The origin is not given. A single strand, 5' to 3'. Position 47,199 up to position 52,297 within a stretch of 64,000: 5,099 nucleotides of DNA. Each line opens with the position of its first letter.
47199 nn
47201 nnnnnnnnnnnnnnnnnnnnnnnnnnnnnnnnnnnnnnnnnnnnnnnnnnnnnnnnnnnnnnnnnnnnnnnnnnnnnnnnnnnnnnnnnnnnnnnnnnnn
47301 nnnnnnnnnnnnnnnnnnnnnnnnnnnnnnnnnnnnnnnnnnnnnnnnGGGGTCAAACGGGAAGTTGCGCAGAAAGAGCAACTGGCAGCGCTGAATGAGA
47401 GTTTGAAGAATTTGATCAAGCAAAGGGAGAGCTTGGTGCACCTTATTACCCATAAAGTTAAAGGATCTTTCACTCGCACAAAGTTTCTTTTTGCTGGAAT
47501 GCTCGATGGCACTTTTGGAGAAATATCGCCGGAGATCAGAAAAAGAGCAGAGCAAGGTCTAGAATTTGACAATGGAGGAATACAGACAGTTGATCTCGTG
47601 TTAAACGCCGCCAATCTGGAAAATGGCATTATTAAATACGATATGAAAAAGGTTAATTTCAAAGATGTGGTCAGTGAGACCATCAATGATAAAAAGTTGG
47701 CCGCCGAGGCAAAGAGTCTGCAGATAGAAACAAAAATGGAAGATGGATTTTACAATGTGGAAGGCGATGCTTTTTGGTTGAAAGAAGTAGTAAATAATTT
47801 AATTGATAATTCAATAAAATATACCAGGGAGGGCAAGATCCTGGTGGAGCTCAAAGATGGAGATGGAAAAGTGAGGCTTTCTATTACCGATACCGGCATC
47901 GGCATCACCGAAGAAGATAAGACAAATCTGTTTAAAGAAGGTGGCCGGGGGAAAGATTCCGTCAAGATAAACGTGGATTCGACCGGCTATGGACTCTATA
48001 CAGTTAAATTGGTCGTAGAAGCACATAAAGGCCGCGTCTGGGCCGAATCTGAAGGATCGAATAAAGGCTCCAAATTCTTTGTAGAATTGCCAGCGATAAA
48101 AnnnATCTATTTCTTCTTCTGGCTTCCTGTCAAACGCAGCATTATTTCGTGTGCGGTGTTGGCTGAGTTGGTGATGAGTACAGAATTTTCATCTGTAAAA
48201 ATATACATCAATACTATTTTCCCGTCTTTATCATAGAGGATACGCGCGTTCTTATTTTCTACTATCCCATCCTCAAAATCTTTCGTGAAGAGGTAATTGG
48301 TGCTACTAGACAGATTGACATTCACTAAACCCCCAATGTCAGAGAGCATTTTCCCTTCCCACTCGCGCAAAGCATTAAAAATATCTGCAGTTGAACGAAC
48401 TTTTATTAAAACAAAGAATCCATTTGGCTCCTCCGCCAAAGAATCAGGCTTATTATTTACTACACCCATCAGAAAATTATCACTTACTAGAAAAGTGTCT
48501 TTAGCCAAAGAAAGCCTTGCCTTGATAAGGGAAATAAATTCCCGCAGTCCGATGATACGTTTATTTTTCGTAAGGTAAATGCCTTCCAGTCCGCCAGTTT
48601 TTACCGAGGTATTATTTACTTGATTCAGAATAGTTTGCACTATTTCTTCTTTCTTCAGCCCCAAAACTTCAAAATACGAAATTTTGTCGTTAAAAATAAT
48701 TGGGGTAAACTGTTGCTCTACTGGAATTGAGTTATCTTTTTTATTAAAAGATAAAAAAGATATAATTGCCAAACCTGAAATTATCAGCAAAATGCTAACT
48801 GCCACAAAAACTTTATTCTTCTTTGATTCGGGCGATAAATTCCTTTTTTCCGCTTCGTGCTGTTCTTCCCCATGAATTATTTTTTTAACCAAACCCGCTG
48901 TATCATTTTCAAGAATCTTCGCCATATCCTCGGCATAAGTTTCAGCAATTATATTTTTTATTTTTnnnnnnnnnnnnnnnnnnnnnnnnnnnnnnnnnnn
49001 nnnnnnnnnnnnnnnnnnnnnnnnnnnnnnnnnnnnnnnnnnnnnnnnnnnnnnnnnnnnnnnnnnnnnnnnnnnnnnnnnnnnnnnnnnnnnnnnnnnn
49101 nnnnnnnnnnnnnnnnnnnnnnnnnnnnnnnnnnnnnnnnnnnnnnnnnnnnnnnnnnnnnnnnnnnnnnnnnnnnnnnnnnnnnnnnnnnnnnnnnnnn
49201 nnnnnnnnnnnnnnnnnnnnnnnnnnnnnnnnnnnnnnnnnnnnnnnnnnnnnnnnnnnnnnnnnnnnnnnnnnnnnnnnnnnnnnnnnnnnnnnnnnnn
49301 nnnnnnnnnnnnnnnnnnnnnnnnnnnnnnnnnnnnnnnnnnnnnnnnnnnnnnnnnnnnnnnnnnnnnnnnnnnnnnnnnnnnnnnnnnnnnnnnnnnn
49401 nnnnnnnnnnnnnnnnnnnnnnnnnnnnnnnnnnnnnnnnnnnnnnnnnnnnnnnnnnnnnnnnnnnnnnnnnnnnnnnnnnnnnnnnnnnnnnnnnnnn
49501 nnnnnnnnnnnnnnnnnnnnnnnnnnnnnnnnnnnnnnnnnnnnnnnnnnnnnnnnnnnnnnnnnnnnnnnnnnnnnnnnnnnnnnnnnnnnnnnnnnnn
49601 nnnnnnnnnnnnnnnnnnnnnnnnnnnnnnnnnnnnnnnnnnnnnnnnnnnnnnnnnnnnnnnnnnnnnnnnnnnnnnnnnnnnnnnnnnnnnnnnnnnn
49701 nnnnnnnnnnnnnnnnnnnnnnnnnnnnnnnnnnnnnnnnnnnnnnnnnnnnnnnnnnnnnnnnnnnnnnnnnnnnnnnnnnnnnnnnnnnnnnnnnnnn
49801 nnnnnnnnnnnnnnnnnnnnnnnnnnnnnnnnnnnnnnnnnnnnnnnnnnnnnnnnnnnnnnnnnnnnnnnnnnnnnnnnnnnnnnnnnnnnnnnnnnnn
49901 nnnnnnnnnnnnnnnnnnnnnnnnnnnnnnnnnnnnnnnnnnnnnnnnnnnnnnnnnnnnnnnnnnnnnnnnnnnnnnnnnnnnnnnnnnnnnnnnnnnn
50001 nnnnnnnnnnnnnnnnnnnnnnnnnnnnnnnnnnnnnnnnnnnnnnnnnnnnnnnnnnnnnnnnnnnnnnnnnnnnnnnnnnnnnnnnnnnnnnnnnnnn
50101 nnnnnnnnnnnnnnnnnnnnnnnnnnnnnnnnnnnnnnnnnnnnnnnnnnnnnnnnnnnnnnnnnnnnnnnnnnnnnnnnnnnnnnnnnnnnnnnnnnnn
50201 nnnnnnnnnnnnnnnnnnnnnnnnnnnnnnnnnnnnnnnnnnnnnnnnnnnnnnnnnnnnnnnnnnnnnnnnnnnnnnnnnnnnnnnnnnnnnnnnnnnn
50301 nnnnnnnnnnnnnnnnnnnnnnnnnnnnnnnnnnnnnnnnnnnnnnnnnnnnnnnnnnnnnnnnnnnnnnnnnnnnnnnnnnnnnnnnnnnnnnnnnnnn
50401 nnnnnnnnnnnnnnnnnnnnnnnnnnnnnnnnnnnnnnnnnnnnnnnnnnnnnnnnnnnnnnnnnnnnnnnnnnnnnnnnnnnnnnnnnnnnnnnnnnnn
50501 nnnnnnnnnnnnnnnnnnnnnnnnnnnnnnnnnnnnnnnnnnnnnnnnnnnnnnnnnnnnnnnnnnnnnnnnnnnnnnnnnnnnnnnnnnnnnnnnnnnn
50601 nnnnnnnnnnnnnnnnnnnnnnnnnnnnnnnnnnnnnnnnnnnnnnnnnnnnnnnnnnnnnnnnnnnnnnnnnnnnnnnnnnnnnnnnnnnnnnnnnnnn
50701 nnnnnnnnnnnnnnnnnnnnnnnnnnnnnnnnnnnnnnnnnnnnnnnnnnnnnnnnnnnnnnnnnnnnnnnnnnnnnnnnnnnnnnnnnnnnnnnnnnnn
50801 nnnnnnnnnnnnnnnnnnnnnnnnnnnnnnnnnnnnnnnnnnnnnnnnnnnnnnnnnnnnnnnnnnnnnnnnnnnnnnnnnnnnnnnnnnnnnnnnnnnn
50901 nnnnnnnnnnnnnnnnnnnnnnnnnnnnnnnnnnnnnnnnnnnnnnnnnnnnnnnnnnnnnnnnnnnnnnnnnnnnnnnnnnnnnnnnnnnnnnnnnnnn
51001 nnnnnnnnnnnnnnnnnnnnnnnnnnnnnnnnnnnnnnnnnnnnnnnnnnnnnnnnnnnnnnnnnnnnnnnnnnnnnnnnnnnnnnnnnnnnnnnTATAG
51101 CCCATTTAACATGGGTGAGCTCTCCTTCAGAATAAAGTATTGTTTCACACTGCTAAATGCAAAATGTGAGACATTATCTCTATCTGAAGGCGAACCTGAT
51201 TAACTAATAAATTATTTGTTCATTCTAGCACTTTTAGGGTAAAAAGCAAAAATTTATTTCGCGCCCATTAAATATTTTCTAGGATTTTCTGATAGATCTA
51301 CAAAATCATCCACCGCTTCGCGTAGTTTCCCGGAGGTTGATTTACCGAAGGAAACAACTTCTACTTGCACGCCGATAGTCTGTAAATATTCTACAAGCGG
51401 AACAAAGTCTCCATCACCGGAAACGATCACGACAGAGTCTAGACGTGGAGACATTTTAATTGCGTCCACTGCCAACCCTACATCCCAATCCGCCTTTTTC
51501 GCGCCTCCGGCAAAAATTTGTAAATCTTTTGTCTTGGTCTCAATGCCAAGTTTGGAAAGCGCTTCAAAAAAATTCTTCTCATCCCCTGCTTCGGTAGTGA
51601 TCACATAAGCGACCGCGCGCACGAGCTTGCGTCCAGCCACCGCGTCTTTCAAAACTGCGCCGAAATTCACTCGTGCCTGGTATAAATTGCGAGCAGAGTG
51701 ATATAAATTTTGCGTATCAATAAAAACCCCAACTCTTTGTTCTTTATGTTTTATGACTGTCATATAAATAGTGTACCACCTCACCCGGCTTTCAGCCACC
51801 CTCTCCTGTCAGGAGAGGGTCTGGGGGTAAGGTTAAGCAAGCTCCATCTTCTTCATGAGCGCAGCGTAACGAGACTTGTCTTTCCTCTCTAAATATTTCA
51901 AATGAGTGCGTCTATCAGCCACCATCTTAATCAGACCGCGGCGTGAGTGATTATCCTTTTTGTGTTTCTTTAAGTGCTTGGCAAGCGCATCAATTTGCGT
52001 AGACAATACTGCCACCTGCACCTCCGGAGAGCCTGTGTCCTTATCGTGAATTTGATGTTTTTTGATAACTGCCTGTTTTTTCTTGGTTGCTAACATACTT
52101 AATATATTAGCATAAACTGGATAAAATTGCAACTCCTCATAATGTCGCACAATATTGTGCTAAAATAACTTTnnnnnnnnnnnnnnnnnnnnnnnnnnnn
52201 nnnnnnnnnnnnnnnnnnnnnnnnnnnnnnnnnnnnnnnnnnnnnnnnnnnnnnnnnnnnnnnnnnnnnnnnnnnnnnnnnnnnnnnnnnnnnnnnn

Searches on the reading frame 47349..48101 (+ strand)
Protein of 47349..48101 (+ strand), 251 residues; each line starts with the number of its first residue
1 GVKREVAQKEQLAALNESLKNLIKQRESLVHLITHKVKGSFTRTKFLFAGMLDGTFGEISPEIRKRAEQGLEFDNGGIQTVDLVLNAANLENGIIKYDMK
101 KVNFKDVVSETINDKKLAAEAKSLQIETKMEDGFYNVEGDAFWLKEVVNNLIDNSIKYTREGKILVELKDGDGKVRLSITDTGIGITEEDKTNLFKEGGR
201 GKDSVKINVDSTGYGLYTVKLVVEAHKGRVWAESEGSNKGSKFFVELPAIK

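Call 20: search_protein_families(library=pfam, proteins=[window:47349-48101:+], max_evalue=10)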
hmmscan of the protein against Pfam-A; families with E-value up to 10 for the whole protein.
window:47349-48101:+ (251 aa): 4 families
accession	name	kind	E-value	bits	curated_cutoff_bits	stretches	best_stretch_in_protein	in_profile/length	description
PF02518.31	HATPase_c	-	6.8e-24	84.9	26.4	1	139-249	1-109/111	Histidine kinase-, DNA gyrase B-, and HSP90-like ATPase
PF13581.12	HATPase_c_2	-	0.00045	20.7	27.4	1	144-218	36-104/127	Histidine kinase-like ATPase domain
PF13589.12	HATPase_c_3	-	0.00065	20.2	25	1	145-203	4-62/137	Histidine kinase-, DNA gyrase B-, and HSP90-like ATPase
PF14501.12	HATPase_c_5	-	0.0055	17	22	1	146-235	8-91/102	GHKL domain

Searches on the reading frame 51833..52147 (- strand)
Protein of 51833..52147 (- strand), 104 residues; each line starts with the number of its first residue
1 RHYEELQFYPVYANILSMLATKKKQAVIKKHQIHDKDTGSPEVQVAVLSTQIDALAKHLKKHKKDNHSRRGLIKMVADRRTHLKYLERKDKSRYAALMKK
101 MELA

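Call 76: search_protein_families(library=pfam, proteins=[window:51833-52147:-], max_evalue=0.0001)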
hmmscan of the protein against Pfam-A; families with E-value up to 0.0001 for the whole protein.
window:51833-52147:- (104 aa): 1 family
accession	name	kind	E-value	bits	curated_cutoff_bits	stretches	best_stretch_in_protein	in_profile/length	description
PF00312.27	Ribosomal_S15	-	2.4e-30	104.9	31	1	24-103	1-80/81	Ribosomal protein S15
